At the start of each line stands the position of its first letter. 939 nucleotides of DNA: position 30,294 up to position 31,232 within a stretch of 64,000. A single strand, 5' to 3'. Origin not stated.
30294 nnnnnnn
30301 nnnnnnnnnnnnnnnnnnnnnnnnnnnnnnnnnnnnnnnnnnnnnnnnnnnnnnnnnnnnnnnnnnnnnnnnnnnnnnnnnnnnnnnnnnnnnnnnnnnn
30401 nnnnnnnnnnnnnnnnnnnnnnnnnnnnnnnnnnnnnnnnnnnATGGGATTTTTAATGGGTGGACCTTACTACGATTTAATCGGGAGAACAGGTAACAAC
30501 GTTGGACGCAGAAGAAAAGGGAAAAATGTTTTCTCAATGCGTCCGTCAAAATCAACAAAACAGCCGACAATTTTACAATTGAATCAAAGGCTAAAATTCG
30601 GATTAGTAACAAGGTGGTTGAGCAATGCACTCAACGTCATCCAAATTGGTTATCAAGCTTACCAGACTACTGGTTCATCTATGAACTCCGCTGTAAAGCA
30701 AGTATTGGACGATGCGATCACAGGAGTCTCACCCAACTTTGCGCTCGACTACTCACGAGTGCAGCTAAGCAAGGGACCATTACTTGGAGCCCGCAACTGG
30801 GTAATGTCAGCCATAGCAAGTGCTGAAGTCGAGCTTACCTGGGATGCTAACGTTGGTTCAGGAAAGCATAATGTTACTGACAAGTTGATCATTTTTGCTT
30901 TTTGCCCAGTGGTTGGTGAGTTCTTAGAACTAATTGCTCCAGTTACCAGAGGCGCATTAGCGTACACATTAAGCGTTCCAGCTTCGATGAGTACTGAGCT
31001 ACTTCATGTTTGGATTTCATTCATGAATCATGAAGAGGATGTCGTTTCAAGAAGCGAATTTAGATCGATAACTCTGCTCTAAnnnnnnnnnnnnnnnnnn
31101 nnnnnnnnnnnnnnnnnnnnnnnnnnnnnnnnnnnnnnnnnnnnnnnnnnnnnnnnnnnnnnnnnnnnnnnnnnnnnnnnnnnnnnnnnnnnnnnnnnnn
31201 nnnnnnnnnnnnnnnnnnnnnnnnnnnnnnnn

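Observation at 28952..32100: Possible undescribed regulatory-lysis module: membrane LytTR, divergent excisionase-like HTH, DUF6266, holin-like protein and CHAP hydrolase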

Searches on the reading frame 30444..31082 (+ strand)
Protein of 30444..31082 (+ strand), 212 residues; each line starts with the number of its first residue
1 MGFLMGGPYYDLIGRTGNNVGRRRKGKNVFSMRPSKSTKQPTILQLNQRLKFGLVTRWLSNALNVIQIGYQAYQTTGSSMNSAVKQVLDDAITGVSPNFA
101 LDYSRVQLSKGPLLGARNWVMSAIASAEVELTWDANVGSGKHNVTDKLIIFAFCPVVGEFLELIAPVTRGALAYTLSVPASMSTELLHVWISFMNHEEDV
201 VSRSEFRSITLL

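Call 3: search_protein_families(library=pfam, proteins=[window:30444-31082:+], max_evalue=0.1)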
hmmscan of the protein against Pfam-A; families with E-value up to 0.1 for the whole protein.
window:30444-31082:+ (212 aa): 1 family
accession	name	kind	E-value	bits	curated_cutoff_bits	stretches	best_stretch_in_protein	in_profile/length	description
PF19781.4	DUF6266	-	5.8e-36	124.3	23.4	1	15-204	5-194/198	Family of unknown function (DUF6266)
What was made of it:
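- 30444..31082 (+): DUF6266 protein (subfamily A), 212 aa, with no signal peptide. It has an invariant Gly/Arg-rich N-terminal beta-hairpin arm, a helical segment and an FN3-like C-terminal sandwich. Proposed cargo. Pfam 5.8e-36 (call 3).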

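Call 4: search_protein_families(library=phrogs, proteins=[window:30444-31082:+], max_evalue=0.1)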
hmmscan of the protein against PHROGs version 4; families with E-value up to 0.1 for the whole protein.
window:30444-31082:+ (212 aa): 0 families

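Call 5: search_protein_families(library=ncbifam, proteins=[window:30444-31082:+], max_evalue=0.1)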
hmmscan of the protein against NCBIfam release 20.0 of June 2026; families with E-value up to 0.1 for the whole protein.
window:30444-31082:+ (212 aa): 0 families

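Call 11: find_homologous_proteins(query=window:30444-31082:+)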
Query window:30444-31082:+ (212 aa): 40 proteins with E <= 0.001 among 162 candidates.
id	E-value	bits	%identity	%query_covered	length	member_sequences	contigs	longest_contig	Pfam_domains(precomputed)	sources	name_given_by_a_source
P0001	2.6e-135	467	100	100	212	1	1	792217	PF19781.5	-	-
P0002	1.9e-90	320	69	100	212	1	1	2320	PF19781.5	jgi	jgi:hypothetical protein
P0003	5.9e-86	306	66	100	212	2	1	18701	PF19781.5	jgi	jgi:hypothetical protein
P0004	2.8e-83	297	63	100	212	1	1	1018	PF19781.5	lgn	-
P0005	4.0e-83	296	61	100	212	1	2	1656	PF19781.5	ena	-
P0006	6.2e-82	292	61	100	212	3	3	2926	PF19781.5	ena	-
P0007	7.0e-82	292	64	100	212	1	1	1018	PF19781.5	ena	-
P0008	5.8e-81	289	59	100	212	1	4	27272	PF19781.5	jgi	jgi:hypothetical protein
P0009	1.2e-69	252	56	97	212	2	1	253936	PF19781.5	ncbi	ncbi:MAG: DUF6266 family protein [Bacteroidota bacterium]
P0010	1.2e-67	246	55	100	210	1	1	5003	PF19781.5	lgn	-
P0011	1.8e-49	186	42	99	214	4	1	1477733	PF19781.5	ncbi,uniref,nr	ncbi:DUF6266 family protein [Pedobacter frigoris]|uniref:Uncharacterized protein n=1 Tax=Pedobacter 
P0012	7.8e-49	184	45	97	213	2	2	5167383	PF19781.5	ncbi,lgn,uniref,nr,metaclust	ncbi:DUF6266 family protein [Pedobacter heparinus]|uniref:Uncharacterized protein n=1 Tax=Pedobacter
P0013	2.5e-48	183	45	97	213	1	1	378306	PF19781.5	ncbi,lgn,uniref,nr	ncbi:hypothetical protein HDC92_001556 [Pedobacter sp. AK017]|uniref:DUF6266 family protein n=1 Tax=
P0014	8.1e-47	178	43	97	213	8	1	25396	PF19781.5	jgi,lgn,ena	-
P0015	1.3e-46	177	45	97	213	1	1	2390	PF19781.5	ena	-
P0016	9.0e-46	174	45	97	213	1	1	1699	PF19781.5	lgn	-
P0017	1.4e-45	174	44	99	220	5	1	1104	PF19781.5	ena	-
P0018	2.3e-45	173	44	97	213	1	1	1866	PF19781.5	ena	-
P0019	2.7e-45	173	41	97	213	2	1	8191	PF19781.5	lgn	-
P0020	4.4e-45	172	42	97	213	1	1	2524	PF19781.5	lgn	-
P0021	1.1e-44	171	43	97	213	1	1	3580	PF19781.5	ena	-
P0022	2.1e-42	163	40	100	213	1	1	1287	PF19781.5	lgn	-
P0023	1.0e-41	161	41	100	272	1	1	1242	PF19781.5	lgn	-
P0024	2.9e-41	160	44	96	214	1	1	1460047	PF19781.5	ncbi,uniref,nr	ncbi:DUF6266 family protein [Pedobacter frigoris]|uniref:DUF6266 family protein n=1 Tax=Pedobacter f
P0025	3.2e-41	160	39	96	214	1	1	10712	PF19781.5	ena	-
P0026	4.4e-41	159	41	100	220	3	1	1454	PF19781.5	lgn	-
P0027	1.8e-40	157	40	97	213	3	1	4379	PF19781.5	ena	-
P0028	2.0e-40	157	42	97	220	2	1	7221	PF19781.5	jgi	-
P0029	5.4e-40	156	41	100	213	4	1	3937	PF19781.5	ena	-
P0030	6.2e-40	155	40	100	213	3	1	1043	PF19781.5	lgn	-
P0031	1.3e-39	154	42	97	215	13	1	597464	PF19781.5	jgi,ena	-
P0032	2.2e-38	150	43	97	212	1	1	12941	PF19781.5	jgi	jgi:hypothetical protein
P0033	3.7e-38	150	38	97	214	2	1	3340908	PF19781.5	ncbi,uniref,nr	ncbi:DUF6266 family protein [Pedobacter deserti]|uniref:DUF6266 family protein n=1 Tax=Pedobacter de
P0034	1.9e-37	147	38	97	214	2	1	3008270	PF19781.5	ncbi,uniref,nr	ncbi:DUF6266 family protein [Pedobacter faecalis]|uniref:DUF6266 family protein n=1 Tax=Pedobacter f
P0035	8.0e-37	145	39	100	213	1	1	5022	PF19781.5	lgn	-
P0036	5.3e-36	142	38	97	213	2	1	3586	PF19781.5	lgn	-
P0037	6.5e-36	142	36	100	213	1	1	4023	PF19781.5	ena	-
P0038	1.1e-35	141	39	97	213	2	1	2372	PF19781.5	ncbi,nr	ncbi:MAG: hypothetical protein EOO88_33950 [Pedobacter sp.]|nr:MAG: hypothetical protein EOO88_33950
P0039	2.3e-35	140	40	97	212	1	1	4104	PF19781.5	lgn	-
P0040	3.0e-33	134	35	100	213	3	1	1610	PF19781.5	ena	-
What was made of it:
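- On DUF6266 (Pfam PF19781): 40 homologues all carry PF19781 (call 11).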

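Call 15: find_related_loci(query=A1, collection=genome_contigs, flank=10000)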
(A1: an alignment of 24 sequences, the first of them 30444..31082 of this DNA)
Query A1 (212 aa) in genome_contigs; peptide patterns used: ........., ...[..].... (x = any residue, [..] = any of these).
63 stretches matched a pattern; 15 encode a relative of the query (tblastn E <= 1e-3); 15 distinct loci.
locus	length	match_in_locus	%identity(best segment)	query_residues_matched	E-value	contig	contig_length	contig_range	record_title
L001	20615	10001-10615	56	1-206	1e-76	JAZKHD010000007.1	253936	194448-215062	MAG: Bacteroidota bacterium isolate DC_RB_04_SPN110320-bin078_1 DCRB04SPN_B078_1_000000000007, whole genome shotgun sequ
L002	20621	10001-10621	43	1-206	6e-57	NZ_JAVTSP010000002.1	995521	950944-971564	Pedobacter frigoris strain DE_0497 contig_0002, whole genome shotgun sequence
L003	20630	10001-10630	42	1-209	1e-56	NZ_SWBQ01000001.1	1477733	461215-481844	Pedobacter frigoris strain RP-3-15 contig1, whole genome shotgun sequence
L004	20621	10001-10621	46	1-206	4e-56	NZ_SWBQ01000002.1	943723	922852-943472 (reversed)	Pedobacter frigoris strain RP-3-15 contig2, whole genome shotgun sequence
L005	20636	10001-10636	43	1-212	1e-54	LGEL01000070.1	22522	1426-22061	Pedobacter panaciterrae strain O48 contig_73, whole genome shotgun sequence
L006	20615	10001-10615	40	1-204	1e-49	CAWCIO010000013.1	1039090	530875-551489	MAG: uncultured Sphingobacteriaceae bacterium isolate MFD09368.bin.2.18 genome assembly, contig: contig_46069, whole gen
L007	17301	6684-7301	40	1-206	3e-49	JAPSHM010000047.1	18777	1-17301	MAG: Pedobacter sp. isolate RL56_bin.054 NODE_1208_length_18777_cov_1.518606, whole genome shotgun sequence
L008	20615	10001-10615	44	1-204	2e-48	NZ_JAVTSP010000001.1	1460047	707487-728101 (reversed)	Pedobacter frigoris strain DE_0497 contig_0001, whole genome shotgun sequence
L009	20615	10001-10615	44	1-204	5e-48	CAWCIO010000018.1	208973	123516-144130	MAG: uncultured Sphingobacteriaceae bacterium isolate MFD09368.bin.2.18 genome assembly, contig: contig_95840, whole gen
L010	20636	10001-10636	42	1-212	1e-47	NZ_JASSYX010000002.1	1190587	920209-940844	Pedobacter ginsengisoli strain Gsoil 104 2, whole genome shotgun sequence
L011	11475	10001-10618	42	1-206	2e-46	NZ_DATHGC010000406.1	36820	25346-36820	MAG: Pedobacter sp. isolate SMAG_U12463 k141_76859, whole genome shotgun sequence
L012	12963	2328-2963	41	1-212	8e-46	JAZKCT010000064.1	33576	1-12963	MAG: Bacteroidota bacterium isolate DC_HB_01_SPN181219-bin006 DCHB01SPN_B006_0_000000000064, whole genome shotgun sequen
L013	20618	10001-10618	37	1-206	2e-45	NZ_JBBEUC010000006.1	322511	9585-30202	Pedobacter sp. GR22-6 P._sp._GR22-6_LCCC_2158_contig_6, whole genome shotgun sequence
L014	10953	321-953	39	1-210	1e-44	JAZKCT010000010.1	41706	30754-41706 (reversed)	MAG: Bacteroidota bacterium isolate DC_HB_01_SPN181219-bin006 DCHB01SPN_B006_0_000000000010, whole genome shotgun sequen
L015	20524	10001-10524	74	2-206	3e-17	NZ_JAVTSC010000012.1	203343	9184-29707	Pedobacter heparinus strain S10_4.1 contig_0012, whole genome shotgun sequence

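Call 18: predict_structure(alignment_id=A1)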
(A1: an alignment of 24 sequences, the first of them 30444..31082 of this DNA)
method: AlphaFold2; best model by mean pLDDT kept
length: 212 residues; sequences in the alignment: 24
mean_pLDDT: 84.6   pTM: 0.75
mean pLDDT of the five models: 84.6, 84.2, 81.8, 81.5, 79.9
residues with pLDDT >= 90: 123; 70-90: 47; 50-70: 34; < 50: 8
segments of 3 or more residues with pLDDT < 50: 1-7
pLDDT, mean of each block of 10 residues (from residue 1): 44 58 65 66 87 93 93 77 92 91 94 92 90 81 93 94 95 94 93 92 95 87
secondary structure, 60 per line:
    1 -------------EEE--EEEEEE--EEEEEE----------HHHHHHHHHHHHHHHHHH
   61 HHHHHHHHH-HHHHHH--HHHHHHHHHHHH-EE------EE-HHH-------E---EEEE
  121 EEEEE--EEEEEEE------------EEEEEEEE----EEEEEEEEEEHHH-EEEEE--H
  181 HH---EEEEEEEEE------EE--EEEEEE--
elements in order: E14-16 E19-24 E27-32 H43-69 H71-76 H79-90 E117-125 E128-134 E147-154 E159-168 E173-177 E186-194 E205-210
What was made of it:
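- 30444..31082 (+): AF2 pLDDT 84.6 and pTM 0.75 (call 18).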

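Call 19: find_encoding_contigs(protein=P0009, flank=10000, max_places=2)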
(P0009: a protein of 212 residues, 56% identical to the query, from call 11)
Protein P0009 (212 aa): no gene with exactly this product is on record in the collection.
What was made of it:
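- Tried and rejected: The look-up of P0009 was not on record (call 19).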

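Call 20: find_encoding_contigs(protein=P0012, flank=10000, max_places=2)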
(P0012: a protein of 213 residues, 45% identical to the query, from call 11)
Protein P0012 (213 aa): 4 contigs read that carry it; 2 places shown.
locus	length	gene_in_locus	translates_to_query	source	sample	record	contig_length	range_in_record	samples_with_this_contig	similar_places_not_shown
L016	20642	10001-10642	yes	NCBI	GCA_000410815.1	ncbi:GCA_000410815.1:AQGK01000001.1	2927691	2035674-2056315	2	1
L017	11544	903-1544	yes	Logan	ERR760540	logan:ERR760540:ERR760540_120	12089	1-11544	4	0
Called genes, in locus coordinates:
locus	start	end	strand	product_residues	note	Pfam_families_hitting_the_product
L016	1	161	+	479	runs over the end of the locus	PF12771:SusD-like_2 (weak), PF14322:SusD-like_3, PF07980:SusD_RagB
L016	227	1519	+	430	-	PF00578:AhpC-TSA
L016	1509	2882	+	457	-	PF00884:Sulfatase, PF01663:Phosphodiest, PF01676:Metalloenzyme (faint)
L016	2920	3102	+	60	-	-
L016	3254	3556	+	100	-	-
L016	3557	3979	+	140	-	-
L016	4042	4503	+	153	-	PF10543:ORF6N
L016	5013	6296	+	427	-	PF00155:Aminotran_1_2, PF01212:Beta_elim_lyase (weak)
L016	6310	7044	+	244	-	-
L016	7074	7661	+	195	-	PF07291:MauE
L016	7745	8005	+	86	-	-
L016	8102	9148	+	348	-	-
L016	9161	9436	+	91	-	-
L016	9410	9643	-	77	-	-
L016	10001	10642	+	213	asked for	PF19781:DUF6266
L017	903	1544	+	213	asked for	PF19781:DUF6266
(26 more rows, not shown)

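Call 24: fold_search(model_id=the predicted structure, library=pdb)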
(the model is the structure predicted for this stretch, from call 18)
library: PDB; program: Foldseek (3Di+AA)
matches with E <= 10: 1730; with E <= 0.001: 69
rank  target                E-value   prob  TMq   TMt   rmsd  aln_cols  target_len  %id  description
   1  6hyf_C                3.5e-05  1.00  0.35  0.74   2.9        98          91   14  Crystal structure of the third FNIII domain from rat beta4 integrin, a binding site for periaxin (released 2019-05-08)
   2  6pol_E                3.5e-05  1.00  0.37  0.71   3.5       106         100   19  Crystal structure of the human NELL1 EGF1-3-Robo3 FN1 complex (released 2020-05-06)
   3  1x5h_MODEL_1_A        3.5e-05  1.00  0.39  0.59   8.2       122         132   12  The solution structure of the third fibronectin type III domain of human Neogenin (released 2005-11-15)
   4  4o00_B                9.2e-05  1.00  0.34  0.62   4.2       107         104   17  Crystal structure of the Titin A-band domain A3 (released 2014-12-24)
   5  6pol_C                1.1e-04  1.00  0.36  0.68   3.5       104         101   17  Crystal structure of the human NELL1 EGF1-3-Robo3 FN1 complex (released 2020-05-06)
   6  4o00_A                1.2e-04  1.00  0.34  0.63   4.2       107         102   17  Crystal structure of the Titin A-band domain A3 (released 2014-12-24)
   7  6hyf_B                1.2e-04  1.00  0.36  0.69   3.5       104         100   15  Crystal structure of the third FNIII domain from rat beta4 integrin, a binding site for periaxin (released 2019-05-08)
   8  1x3d_MODEL_1_A        1.2e-04  1.00  0.35  0.56  10.5       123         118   13  Solution structure of the fibronectin type-III domain of human fibronectin type-III domain containing protein  (released 2005-11-02)
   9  6pol_A                1.5e-04  1.00  0.36  0.68   3.5       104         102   17  Crystal structure of the human NELL1 EGF1-3-Robo3 FN1 complex (released 2020-05-06)
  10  6pog_A                1.5e-04  1.00  0.37  0.69   3.5       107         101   17  Crystal structure of the NELL2 EGF1-6-Robo3 FN1 complex (released 2020-05-06)
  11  1x5y_MODEL_1_A        1.6e-04  1.00  0.35  0.61   4.3       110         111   15  Solution structure of the fibronectin type-III domain of mouse myosin-binding protein C, Fast-type homolog (released 2005-11-17)
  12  7y8i_E                1.7e-04  1.00  0.35  0.69   3.2       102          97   11  Crystal structure of sDscam FNIII3 domain, isoform alpha7 (released 2023-05-24)
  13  4n68                  1.7e-04  1.00  0.35  0.67   3.8       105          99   10  Crystal structure of an internal FN3 domain from human Contactin-5 [PSI-NYSGRC-005804] (released 2013-10-30)
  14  2ed9_MODEL_1_A        1.7e-04  1.00  0.38  0.60  10.5       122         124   16  Solution structure of the third fibronectin type III domain of human Netrin receptor DCC (released 2008-03-04)
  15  8v2a_C                1.9e-04  1.00  0.32  0.37  15.6       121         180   10  Cryo-EM structure of human type I OSM receptor complex: model for assembly core region (released 2024-11-20)
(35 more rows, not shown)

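Call 25: fold_search(model_id=the predicted structure, library=viral)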
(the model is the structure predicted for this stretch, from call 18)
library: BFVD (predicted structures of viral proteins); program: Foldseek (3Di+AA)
matches with E <= 10: 1074; with E <= 0.001: 11
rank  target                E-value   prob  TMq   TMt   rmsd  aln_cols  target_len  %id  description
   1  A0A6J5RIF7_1          2.0e-04  0.99  0.31  0.08  16.9       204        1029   10  Tip attachment protein J central straight fiber domain-containing protein [uncultured Caudovirales phage]
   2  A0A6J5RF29            2.1e-04  1.00  0.38  0.44  12.9       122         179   16  Fibronectin type III [uncultured Caudovirales phage]
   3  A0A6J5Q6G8            2.5e-04  1.00  0.32  0.09   7.6       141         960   17  TerB_like domain containing protein [uncultured Caudovirales phage]
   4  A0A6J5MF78            2.7e-04  1.00  0.38  0.33  17.1       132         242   12  Fibronectin type III [uncultured Caudovirales phage]
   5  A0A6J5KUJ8            2.8e-04  1.00  0.31  0.11   6.3       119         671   13  Uncharacterized protein [uncultured Caudovirales phage]
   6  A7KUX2                3.6e-04  1.00  0.34  0.50   3.6        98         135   10  (no name in the UniProt tables at hand)
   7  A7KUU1                4.3e-04  1.00  0.35  0.14   3.7       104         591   12  (no name in the UniProt tables at hand)
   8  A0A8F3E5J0            5.1e-04  1.00  0.35  0.21   7.2       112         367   13  Minor tail protein [Microbacterium phage Honk]
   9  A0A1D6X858            5.4e-04  1.00  0.30  0.58   4.7       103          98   14  Putative fibronectin, type III containing protein [Bacillus phage PBC4]
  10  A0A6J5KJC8            6.7e-04  1.00  0.33  0.32   4.1       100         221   14  Fibronectin type III [uncultured Caudovirales phage]
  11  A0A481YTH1            9.0e-04  1.00  0.31  0.22   2.9        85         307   15  Fibronectin type III domain protein [Marseillevirus LCMAC102]
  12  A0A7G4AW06            1.0e-03  1.00  0.35  0.08  15.8       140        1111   11  Minor tail protein [Streptomyces phage Coruscant]
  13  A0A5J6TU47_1          1.1e-03  1.00  0.33  0.06  15.0       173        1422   13  (no name in the UniProt tables at hand)
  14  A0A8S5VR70            1.2e-03  1.00  0.32  0.22   5.4       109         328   16  (no name in the UniProt tables at hand)
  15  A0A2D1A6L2            1.4e-03  1.00  0.35  0.06   4.1       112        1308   15  Minor tail protein [Rhodococcus phage Trina]
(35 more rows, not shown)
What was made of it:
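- DUF6266 has an FN3-like domain, a fold common in carbohydrate-binding and phage structural proteins (calls 24, 25).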

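Call 28: search_dna_similar(query=window:30444-31082:+, collection=phages, mode=protein, max_evalue=0.01)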
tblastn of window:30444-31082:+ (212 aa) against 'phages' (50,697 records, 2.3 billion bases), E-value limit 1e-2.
No match.

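Call 29: find_related_loci(query=A1, collection=viral_contigs, flank=10000)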
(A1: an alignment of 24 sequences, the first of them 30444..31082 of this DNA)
Query A1 (212 aa) in viral_contigs; peptide patterns used: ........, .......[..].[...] (x = any residue, [..] = any of these).
13 stretches matched a pattern, but none encodes a relative of the query by tblastn (E <= 1e-3).
